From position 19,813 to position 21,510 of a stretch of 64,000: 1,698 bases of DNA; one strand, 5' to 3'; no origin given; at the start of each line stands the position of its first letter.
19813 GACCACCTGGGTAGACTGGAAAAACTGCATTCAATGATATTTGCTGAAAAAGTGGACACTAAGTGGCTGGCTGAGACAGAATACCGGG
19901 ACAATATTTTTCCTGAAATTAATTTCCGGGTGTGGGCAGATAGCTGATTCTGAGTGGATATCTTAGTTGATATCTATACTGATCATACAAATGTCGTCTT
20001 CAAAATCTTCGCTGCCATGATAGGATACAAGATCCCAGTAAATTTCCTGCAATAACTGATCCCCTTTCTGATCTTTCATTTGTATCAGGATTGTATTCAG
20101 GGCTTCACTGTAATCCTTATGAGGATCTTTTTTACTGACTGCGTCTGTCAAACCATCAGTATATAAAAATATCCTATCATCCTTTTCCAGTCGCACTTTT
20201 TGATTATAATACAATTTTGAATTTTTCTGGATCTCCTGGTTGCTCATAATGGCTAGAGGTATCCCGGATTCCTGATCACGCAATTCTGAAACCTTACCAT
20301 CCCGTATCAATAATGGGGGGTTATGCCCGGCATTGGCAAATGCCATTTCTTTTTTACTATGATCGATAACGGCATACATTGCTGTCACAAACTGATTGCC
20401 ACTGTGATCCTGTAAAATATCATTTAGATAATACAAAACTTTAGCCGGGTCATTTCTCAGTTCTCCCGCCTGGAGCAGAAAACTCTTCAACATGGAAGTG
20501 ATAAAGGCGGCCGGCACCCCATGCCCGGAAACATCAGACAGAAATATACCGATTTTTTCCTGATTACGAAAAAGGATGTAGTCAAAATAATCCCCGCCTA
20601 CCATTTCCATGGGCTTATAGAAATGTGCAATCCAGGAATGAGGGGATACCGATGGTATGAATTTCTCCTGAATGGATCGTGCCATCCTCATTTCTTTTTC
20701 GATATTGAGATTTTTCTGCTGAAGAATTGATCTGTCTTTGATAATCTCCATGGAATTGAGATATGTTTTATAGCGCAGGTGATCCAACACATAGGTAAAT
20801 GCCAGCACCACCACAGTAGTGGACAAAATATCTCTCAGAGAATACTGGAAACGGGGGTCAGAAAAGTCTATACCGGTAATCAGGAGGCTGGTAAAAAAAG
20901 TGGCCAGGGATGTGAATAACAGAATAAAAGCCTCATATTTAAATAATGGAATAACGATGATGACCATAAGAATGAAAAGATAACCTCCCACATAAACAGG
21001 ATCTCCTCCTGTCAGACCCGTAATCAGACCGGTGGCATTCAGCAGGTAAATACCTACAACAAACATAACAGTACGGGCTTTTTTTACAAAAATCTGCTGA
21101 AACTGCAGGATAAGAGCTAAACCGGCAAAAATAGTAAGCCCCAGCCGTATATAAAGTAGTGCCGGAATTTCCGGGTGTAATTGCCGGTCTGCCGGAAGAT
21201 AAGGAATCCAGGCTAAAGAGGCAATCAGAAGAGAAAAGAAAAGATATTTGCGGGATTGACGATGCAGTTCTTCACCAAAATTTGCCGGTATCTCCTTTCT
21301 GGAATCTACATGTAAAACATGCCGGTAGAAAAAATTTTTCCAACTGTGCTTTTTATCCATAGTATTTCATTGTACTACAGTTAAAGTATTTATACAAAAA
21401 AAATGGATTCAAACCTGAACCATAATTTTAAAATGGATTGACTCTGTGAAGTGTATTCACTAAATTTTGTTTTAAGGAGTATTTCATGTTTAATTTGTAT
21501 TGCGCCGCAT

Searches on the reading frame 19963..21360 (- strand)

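Call 54: search_protein_families(library=pfam, proteins=[window:19963-21360:-], max_evalue=0.00001)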
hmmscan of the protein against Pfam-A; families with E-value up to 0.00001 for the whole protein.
window:19963-21360:- (465 aa): 1 family
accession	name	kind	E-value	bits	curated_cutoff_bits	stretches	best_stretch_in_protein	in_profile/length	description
PF07228.17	SpoIIE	-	2.4e-41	142.2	25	1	268-464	3-191/192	Stage II sporulation protein E (SpoIIE)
